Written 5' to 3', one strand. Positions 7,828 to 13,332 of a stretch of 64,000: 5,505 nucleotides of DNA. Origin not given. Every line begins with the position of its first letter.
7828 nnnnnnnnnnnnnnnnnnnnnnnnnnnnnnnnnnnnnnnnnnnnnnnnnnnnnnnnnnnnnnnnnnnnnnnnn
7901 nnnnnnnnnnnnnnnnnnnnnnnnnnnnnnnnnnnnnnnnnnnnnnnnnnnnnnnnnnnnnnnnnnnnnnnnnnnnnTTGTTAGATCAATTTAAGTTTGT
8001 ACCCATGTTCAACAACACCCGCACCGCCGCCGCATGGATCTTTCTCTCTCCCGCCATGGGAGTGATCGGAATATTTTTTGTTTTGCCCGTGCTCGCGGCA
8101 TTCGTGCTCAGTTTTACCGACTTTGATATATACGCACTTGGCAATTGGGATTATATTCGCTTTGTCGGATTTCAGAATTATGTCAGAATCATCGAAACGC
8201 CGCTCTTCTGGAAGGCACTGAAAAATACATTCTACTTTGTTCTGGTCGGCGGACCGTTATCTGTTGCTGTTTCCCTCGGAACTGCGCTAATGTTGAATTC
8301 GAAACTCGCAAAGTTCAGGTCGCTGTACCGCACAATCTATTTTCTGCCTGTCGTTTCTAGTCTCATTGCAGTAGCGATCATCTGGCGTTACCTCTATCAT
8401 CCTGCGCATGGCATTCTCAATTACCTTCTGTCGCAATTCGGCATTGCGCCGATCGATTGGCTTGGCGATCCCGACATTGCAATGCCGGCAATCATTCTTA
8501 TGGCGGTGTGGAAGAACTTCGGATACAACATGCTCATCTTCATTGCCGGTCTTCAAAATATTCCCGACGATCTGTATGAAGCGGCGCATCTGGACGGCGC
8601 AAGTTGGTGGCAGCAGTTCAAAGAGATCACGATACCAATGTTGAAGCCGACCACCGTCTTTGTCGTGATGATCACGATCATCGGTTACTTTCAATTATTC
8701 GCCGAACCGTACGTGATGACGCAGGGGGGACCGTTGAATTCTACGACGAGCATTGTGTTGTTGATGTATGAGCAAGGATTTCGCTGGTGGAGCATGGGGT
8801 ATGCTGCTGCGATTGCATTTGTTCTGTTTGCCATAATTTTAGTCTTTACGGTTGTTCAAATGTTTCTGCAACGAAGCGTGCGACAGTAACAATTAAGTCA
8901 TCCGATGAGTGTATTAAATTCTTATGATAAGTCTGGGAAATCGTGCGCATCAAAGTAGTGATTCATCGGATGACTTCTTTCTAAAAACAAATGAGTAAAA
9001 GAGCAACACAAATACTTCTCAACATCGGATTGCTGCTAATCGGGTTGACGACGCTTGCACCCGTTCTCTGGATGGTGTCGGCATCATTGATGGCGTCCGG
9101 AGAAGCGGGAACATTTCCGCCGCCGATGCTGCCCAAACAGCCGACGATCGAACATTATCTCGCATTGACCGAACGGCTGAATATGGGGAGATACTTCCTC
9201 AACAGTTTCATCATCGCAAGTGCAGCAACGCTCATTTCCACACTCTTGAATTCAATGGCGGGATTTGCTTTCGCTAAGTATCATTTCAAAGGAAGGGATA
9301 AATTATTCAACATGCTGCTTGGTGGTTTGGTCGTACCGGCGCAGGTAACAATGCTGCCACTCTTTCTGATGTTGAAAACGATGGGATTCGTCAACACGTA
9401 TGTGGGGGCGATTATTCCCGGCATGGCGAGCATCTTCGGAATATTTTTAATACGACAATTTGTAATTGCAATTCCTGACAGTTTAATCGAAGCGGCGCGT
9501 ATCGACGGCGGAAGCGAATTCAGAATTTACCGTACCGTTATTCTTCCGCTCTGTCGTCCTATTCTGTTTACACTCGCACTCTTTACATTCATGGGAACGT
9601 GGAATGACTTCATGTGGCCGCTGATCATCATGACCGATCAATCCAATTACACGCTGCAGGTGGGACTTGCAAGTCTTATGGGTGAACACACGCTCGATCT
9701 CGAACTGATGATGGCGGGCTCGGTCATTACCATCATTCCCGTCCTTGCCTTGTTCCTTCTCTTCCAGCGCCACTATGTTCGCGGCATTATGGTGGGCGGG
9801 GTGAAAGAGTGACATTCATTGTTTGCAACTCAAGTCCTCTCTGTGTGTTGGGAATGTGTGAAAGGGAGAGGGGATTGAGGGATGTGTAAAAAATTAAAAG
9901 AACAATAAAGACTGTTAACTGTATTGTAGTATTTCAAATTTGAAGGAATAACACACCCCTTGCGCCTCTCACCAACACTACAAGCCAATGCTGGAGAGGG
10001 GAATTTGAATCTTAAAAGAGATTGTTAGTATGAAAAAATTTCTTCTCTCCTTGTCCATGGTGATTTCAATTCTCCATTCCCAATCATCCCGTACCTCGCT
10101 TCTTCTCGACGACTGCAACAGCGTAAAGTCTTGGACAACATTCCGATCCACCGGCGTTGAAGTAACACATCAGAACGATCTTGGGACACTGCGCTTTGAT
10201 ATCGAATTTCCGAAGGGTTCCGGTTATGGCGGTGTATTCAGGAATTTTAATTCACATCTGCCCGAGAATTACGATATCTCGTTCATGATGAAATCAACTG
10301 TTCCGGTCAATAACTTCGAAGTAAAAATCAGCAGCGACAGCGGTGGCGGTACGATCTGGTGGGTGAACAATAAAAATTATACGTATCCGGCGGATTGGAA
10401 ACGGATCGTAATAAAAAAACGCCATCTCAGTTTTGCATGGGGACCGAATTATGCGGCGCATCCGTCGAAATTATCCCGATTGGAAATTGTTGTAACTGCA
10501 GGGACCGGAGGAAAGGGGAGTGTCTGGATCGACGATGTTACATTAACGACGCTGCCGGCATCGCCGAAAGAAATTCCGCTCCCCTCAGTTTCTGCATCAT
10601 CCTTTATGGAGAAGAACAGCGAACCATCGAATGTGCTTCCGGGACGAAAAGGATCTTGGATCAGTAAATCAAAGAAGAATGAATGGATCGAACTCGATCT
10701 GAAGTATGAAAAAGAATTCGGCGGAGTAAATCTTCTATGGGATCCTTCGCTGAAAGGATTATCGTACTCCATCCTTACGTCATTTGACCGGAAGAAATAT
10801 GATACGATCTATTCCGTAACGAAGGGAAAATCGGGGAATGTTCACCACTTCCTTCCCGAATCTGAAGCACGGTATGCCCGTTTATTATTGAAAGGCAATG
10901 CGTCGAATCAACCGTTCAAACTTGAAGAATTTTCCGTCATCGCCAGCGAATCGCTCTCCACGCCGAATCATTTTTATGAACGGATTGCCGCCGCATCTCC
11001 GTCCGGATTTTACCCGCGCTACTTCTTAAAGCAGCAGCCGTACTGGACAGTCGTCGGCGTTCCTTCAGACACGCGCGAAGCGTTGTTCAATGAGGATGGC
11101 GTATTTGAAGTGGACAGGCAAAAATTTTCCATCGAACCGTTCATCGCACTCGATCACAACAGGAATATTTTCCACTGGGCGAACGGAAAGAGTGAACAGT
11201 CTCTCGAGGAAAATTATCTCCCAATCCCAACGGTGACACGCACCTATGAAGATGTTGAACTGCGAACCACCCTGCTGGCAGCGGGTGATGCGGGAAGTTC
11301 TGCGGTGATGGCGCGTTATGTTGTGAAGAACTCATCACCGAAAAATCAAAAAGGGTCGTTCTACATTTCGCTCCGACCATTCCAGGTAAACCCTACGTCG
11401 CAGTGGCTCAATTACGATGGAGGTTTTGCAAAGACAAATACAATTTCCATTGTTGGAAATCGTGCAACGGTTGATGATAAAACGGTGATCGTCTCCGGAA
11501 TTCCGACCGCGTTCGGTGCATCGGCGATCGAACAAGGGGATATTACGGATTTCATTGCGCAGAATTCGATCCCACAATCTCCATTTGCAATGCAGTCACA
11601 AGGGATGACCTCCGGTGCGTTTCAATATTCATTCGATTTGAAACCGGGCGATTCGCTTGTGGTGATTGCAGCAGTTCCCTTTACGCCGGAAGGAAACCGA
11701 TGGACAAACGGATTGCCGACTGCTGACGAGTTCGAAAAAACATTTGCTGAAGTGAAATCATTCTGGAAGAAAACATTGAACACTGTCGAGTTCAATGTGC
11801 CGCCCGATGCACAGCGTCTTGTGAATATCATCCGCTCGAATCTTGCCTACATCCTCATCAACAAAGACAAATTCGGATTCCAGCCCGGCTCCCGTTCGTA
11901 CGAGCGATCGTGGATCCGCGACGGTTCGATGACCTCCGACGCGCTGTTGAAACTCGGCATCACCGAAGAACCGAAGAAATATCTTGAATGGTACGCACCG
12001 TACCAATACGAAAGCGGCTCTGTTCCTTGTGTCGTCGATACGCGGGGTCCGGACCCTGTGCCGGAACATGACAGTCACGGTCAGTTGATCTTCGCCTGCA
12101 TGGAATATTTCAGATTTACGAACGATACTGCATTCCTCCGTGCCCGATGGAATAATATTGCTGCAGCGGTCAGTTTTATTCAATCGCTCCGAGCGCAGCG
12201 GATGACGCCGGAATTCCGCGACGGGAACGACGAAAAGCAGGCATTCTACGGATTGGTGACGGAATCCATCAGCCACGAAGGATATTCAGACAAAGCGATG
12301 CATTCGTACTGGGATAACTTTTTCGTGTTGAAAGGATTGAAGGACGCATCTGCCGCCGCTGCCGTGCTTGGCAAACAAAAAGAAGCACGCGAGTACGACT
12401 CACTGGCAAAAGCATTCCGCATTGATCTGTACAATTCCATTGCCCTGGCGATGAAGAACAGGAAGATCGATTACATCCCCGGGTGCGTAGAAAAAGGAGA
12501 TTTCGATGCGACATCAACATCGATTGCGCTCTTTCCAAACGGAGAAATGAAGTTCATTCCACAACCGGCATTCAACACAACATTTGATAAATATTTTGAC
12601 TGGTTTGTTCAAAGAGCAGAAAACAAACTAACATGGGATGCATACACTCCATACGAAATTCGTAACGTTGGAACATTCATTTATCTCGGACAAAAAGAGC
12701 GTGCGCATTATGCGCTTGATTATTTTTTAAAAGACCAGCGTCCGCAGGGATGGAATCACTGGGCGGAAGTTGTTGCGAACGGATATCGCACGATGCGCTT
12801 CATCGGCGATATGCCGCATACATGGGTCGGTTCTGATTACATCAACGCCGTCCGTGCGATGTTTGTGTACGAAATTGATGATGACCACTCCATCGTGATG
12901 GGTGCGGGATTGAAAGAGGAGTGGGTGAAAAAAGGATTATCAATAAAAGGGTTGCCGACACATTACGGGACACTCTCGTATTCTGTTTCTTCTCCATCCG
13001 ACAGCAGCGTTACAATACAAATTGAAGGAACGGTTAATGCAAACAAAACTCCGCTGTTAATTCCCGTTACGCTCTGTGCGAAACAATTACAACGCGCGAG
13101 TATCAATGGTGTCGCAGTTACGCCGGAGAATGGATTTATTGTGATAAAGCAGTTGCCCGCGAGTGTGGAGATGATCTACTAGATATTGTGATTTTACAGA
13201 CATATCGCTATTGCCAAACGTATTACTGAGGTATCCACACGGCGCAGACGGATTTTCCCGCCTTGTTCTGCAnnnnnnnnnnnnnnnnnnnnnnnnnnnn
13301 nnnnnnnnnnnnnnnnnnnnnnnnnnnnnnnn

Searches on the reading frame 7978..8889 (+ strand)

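Call 41: search_protein_families(library=pfam, proteins=[window:7978-8889:+], max_evalue=0.00001)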
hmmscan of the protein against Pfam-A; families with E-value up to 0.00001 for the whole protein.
window:7978-8889:+ (303 aa): 1 family
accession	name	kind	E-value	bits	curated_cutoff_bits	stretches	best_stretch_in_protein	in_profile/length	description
PF00528.27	BPD_transp_1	-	7.4e-19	68.6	26.4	1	103-302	9-183/184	Binding-protein-dependent transport system inner membrane component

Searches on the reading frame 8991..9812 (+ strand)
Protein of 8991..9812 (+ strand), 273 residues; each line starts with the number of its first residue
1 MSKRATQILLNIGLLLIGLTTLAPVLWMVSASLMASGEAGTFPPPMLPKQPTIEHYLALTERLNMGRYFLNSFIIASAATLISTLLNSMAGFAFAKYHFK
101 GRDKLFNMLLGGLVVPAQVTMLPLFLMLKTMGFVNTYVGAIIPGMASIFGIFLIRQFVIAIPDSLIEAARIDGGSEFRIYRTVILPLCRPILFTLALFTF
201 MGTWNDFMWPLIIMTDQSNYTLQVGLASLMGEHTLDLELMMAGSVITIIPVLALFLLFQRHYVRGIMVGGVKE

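Call 41: search_protein_families(library=pfam, proteins=[window:8991-9812:+], max_evalue=0.00001)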
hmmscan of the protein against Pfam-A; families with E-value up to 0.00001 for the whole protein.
window:8991-9812:+ (273 aa): 1 family
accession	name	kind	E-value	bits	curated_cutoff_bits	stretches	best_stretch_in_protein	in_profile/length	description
PF00528.27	BPD_transp_1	-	9e-20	71.6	26.4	1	89-266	3-182/184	Binding-protein-dependent transport system inner membrane component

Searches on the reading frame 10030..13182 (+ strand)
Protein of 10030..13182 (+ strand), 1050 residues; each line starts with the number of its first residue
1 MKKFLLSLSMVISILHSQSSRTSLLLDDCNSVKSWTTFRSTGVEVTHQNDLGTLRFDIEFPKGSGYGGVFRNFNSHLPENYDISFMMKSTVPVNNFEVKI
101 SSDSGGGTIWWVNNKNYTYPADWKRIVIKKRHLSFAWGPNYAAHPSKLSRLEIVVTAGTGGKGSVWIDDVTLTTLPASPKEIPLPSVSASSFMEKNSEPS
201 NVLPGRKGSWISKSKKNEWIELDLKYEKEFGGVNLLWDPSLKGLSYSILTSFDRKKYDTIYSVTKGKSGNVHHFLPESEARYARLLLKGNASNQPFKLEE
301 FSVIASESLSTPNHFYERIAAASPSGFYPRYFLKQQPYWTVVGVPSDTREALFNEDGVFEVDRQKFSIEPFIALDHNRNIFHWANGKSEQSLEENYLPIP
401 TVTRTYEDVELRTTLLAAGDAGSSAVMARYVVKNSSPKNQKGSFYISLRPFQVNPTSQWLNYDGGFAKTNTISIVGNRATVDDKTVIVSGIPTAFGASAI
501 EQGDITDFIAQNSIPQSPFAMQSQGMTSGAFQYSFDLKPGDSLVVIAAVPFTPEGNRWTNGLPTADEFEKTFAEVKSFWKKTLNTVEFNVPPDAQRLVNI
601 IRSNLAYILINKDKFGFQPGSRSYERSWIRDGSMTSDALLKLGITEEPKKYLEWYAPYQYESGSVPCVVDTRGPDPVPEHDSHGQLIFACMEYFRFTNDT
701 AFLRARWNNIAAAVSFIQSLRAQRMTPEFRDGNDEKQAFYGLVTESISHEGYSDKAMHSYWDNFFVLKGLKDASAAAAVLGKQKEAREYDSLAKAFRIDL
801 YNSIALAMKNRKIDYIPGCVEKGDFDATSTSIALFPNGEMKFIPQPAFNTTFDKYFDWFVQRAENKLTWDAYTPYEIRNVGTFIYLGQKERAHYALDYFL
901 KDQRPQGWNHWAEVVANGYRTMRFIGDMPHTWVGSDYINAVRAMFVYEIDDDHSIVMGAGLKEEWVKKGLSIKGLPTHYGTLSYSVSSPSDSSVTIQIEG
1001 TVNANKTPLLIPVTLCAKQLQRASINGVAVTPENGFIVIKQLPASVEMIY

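Call 41: search_protein_families(library=pfam, proteins=[window:10030-13182:+], max_evalue=0.00001)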
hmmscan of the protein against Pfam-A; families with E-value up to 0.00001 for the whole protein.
window:10030-13182:+ (1050 aa): 3 families
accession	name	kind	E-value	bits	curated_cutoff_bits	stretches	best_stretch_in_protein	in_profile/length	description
PF00754.31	F5_F8_type_C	-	1.2e-10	42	28.2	1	187-295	2-120/127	F5/8 type C domain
PF17389.8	Bac_rhamnosid6H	-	2.1e-07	31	24.5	1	647-796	64-205/339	Bacterial alpha-L-rhamnosidase 6 hairpin glycosidase domain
PF22633.2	F5_F8_type_C_2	-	4.3e-07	30.9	27.8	1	209-285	11-91/91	NedA-like, galactose-binding domain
